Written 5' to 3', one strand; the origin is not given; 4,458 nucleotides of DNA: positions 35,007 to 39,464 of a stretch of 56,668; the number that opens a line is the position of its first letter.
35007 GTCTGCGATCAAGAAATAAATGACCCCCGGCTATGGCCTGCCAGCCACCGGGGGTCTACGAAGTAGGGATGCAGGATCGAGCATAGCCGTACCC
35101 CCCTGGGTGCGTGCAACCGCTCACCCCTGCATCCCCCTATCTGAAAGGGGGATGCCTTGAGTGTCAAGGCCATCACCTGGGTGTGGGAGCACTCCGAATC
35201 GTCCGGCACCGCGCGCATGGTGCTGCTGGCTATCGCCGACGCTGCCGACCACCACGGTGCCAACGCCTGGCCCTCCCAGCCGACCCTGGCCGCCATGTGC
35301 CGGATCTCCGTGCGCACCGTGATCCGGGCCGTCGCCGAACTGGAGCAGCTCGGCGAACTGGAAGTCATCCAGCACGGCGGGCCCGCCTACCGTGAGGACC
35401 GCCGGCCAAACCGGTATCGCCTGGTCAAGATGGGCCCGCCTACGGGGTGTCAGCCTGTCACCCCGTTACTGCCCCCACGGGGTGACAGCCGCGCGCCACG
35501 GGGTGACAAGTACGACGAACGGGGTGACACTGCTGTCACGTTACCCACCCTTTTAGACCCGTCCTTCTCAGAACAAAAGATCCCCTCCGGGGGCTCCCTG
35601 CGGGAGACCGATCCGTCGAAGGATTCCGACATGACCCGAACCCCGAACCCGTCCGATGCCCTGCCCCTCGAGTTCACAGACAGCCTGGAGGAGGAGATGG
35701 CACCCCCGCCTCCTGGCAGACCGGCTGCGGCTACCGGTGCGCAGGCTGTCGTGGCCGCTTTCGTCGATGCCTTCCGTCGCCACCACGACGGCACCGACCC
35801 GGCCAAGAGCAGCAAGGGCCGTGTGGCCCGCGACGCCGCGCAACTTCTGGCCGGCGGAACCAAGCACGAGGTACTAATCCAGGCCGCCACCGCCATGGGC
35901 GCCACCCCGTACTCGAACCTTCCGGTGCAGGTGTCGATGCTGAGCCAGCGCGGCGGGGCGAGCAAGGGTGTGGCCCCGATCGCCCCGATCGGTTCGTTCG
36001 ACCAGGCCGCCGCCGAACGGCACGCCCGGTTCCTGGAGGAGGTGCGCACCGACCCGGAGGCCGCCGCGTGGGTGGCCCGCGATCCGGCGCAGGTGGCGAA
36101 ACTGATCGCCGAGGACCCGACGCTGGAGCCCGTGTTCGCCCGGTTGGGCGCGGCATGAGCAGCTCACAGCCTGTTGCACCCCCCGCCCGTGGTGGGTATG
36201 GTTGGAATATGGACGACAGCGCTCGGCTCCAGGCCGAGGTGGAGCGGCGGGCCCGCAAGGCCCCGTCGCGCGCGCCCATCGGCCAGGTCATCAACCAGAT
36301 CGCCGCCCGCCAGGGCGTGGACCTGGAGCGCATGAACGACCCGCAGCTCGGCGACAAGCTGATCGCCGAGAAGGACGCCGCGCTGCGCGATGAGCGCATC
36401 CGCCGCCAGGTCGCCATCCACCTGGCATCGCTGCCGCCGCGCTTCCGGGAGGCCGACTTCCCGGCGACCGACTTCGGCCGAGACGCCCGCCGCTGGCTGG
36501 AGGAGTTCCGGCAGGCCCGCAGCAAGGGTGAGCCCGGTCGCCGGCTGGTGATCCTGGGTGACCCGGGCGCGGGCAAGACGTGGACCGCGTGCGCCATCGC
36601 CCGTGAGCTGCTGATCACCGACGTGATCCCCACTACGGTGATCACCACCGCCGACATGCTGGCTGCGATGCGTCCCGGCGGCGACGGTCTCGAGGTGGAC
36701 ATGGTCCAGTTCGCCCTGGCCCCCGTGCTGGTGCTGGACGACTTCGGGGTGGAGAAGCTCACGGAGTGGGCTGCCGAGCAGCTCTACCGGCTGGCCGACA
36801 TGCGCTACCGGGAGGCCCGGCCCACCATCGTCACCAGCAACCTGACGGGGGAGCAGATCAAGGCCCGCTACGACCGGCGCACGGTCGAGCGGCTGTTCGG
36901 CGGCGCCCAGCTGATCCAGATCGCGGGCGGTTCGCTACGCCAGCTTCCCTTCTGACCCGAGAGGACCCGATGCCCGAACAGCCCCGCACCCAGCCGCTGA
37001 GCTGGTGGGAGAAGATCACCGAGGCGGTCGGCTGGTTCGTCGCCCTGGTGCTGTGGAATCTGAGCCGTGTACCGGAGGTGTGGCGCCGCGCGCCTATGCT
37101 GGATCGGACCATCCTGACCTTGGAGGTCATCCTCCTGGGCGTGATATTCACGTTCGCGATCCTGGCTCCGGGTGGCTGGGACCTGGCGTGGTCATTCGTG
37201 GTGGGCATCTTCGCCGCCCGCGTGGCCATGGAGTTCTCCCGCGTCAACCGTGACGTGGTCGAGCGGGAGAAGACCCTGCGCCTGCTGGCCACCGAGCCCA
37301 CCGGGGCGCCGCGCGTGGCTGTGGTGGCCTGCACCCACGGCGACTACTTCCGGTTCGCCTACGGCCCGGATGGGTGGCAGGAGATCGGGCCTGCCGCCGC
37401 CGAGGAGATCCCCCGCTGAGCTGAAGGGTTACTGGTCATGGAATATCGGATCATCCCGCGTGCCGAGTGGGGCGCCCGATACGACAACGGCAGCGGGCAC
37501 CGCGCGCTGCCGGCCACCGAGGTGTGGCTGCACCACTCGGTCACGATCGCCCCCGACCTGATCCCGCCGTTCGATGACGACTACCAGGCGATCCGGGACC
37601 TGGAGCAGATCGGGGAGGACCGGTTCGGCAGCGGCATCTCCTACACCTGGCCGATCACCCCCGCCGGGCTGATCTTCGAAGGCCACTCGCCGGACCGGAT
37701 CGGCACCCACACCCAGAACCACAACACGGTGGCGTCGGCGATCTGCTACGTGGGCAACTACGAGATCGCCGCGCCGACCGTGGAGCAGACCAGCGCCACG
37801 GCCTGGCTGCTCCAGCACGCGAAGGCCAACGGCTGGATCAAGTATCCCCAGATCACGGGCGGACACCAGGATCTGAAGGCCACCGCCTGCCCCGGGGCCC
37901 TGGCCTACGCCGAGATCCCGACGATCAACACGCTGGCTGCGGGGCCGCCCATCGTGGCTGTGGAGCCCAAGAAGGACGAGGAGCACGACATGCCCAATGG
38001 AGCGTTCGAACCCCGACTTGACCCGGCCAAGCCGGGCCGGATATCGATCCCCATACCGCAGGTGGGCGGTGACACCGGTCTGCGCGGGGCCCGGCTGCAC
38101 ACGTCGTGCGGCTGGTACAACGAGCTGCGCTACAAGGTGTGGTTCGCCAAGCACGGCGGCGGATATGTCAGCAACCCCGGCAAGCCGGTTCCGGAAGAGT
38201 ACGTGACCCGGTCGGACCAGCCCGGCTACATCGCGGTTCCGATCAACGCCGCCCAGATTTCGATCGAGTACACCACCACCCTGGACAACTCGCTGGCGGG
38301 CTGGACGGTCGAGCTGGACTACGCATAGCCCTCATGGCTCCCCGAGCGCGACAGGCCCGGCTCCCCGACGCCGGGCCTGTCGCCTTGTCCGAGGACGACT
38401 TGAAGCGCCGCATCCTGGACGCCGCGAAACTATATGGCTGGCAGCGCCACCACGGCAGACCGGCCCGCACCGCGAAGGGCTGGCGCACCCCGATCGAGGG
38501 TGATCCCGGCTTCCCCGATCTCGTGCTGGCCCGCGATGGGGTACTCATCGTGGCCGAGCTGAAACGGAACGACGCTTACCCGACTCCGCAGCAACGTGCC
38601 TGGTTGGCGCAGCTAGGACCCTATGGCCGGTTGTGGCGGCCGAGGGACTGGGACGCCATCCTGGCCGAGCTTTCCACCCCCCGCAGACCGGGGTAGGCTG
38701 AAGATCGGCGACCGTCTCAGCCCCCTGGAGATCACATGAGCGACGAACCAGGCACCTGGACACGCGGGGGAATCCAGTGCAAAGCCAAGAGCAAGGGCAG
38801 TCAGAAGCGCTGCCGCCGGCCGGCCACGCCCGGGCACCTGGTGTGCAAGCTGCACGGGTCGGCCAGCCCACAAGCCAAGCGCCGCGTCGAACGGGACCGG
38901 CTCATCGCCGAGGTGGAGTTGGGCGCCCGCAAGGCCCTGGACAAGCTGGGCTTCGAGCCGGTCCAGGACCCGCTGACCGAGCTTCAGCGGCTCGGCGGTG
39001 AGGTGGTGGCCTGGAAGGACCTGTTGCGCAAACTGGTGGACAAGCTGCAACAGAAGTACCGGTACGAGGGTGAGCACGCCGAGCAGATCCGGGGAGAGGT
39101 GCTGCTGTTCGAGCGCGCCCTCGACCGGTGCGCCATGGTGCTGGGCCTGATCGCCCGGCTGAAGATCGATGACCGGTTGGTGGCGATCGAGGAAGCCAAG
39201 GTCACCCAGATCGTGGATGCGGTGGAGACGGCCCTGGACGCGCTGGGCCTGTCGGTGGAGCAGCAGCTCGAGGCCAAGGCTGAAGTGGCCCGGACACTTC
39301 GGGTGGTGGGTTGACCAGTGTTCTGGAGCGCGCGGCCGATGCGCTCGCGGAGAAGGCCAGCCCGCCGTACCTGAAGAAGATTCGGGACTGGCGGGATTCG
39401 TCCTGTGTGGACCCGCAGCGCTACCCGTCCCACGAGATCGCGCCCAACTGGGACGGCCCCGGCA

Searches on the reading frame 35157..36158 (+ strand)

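Call 10: search_protein_families(library=pfam, proteins=[window:35157-36158:+], max_evalue=0.001)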
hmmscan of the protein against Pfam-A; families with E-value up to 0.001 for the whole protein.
window:35157-36158:+ (333 aa): 1 family
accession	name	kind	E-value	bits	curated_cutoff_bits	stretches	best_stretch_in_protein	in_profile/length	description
PF13730.12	HTH_36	-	4.1e-13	49.4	25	1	16-66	4-53/55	Helix-turn-helix domain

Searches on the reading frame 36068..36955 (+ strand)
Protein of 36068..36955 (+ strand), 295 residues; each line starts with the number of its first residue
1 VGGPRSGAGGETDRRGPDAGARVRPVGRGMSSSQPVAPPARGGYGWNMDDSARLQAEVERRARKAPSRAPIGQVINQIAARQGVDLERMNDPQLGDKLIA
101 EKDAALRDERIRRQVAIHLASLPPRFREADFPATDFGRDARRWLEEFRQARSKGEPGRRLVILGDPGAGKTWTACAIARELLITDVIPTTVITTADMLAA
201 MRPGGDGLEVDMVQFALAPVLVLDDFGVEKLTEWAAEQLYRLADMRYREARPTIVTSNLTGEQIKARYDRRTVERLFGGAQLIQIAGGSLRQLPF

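Call 13: search_protein_families(library=phrogs, proteins=[window:36068-36955:+], max_evalue=0.001)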
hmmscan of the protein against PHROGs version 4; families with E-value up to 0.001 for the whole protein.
window:36068-36955:+ (295 aa): 5 families
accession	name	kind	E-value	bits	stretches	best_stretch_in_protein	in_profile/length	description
phrog_50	-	DNA, RNA and nucleotide metabolism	1.4e-36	127.7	1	102-291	310-510/570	DnaC-like helicase loader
phrog_3277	-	DNA, RNA and nucleotide metabolism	9.2e-26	91.6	1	157-292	10-154/168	DnaC-like helicase loader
phrog_26922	-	DNA, RNA and nucleotide metabolism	5e-16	60.1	1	214-284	8-78/92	DnaC-like helicase loader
phrog_15321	-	unknown function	1.5e-06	29.3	1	220-281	10-77/93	-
phrog_27475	-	unknown function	9e-05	22.1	1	58-289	345-581/599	-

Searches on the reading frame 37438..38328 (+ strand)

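Call 13: search_protein_families(library=phrogs, proteins=[window:37438-38328:+], max_evalue=0.001)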
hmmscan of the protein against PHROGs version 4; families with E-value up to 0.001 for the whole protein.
window:37438-38328:+ (296 aa): 3 families
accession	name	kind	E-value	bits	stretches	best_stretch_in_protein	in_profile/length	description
phrog_1493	-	lysis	4.5e-15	56.7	1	1-163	8-170/394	endolysin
phrog_822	-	lysis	1.2e-12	49.1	1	27-154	25-147/215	amidase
phrog_35436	-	lysis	1.8e-08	35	1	64-156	47-138/266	amidase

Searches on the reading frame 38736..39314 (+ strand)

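Call 13: search_protein_families(library=phrogs, proteins=[window:38736-39314:+], max_evalue=0.001)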
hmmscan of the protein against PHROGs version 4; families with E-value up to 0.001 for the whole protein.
window:38736-39314:+ (192 aa): 1 family
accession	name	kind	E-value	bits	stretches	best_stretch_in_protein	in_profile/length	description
phrog_3678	-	unknown function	4.5e-09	37.5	1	11-191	9-211/213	-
